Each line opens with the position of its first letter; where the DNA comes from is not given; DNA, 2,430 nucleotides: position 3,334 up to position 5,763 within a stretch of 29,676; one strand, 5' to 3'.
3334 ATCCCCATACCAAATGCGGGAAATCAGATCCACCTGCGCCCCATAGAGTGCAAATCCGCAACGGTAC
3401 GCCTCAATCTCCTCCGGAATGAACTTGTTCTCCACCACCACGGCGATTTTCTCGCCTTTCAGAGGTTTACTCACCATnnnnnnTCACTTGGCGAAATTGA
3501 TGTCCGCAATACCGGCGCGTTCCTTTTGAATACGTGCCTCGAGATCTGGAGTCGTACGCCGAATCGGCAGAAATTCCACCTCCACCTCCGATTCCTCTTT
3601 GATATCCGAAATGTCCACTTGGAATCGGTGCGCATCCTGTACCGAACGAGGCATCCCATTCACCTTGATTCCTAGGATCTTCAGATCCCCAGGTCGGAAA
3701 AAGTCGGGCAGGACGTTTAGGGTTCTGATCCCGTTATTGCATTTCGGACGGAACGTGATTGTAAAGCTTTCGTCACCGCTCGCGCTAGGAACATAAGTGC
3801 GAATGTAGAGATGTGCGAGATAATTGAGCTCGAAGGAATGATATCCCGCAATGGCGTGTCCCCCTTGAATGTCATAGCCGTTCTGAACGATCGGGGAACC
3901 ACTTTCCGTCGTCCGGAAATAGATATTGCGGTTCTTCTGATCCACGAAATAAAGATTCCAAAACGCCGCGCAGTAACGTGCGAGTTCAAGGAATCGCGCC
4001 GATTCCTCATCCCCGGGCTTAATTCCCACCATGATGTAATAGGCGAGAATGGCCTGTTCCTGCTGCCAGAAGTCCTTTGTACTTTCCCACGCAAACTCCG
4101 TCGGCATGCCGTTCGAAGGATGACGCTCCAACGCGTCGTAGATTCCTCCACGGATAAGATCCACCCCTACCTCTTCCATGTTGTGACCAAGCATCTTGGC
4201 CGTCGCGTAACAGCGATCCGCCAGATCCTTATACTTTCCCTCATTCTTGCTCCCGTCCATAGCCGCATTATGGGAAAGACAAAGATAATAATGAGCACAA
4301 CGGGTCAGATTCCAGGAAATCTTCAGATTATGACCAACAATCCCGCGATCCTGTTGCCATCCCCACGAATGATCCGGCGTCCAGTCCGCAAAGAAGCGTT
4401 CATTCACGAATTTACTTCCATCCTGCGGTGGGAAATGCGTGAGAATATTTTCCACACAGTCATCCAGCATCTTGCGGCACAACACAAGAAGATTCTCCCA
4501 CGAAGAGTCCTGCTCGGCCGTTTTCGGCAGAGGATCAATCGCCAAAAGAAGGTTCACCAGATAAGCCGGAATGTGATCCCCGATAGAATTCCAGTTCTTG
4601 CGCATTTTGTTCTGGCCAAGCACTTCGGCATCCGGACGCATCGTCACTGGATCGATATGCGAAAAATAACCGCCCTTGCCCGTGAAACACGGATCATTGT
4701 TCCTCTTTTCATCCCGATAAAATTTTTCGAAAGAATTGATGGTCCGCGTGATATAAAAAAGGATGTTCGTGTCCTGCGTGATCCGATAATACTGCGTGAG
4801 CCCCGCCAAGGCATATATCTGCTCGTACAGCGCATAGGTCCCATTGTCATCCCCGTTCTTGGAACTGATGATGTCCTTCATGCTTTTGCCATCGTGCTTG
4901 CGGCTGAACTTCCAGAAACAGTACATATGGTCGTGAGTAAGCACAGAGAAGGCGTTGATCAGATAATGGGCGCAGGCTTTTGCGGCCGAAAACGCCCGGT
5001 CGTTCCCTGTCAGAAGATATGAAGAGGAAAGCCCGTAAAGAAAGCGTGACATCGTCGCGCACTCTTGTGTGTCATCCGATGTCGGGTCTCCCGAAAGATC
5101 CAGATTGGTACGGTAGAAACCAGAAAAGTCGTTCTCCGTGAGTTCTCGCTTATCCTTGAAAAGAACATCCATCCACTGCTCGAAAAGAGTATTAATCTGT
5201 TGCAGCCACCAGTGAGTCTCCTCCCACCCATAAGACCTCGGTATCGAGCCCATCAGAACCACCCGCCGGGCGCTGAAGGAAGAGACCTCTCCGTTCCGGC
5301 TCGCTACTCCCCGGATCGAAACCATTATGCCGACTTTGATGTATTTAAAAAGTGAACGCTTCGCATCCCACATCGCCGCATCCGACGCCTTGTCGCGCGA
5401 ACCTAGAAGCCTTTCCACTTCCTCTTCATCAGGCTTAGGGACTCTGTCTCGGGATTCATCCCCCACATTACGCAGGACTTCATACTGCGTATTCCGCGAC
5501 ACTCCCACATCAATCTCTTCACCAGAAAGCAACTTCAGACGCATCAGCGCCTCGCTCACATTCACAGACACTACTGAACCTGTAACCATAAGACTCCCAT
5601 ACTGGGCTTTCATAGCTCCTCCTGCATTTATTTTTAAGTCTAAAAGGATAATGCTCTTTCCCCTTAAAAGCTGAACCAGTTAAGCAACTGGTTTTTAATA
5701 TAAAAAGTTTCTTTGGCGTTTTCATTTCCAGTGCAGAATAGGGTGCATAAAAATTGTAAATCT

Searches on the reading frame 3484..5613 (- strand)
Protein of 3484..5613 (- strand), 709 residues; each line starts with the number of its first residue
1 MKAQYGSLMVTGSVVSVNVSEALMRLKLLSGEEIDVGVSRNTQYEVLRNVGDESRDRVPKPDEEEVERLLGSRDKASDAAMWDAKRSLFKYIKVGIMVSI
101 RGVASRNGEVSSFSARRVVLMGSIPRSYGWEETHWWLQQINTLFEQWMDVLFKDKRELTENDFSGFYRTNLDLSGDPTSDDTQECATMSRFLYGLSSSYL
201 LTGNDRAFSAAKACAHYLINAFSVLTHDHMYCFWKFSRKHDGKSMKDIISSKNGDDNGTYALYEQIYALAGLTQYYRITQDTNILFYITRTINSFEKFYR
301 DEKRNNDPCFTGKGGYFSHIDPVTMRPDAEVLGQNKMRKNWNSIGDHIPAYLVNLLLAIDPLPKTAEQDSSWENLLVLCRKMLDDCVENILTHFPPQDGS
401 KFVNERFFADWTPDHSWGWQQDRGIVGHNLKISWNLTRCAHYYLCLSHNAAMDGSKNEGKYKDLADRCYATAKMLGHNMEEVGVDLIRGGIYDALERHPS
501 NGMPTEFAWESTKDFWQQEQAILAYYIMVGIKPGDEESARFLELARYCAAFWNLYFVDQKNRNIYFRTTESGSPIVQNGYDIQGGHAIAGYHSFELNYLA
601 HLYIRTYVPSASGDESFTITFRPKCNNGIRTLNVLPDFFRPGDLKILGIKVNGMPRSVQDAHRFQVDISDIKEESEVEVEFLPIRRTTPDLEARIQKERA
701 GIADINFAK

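Call 9: search_protein_families(library=pfam, proteins=[window:3484-5613:-], max_evalue=0.01)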
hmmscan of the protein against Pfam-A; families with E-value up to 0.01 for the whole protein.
window:3484-5613:- (709 aa): 1 family
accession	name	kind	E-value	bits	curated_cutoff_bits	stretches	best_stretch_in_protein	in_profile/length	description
PF07944.18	Beta-AFase-like_GH127_cat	-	0.0015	18.1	24.9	0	186-238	125-177/376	Beta-L-arabinofuranosidase, GH127 catalytic domain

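Call 10: search_protein_families(library=padloc, proteins=[window:3484-5613:-], max_evalue=0.001)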
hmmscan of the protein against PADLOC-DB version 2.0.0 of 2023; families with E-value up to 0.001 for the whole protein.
window:3484-5613:- (709 aa): 0 families
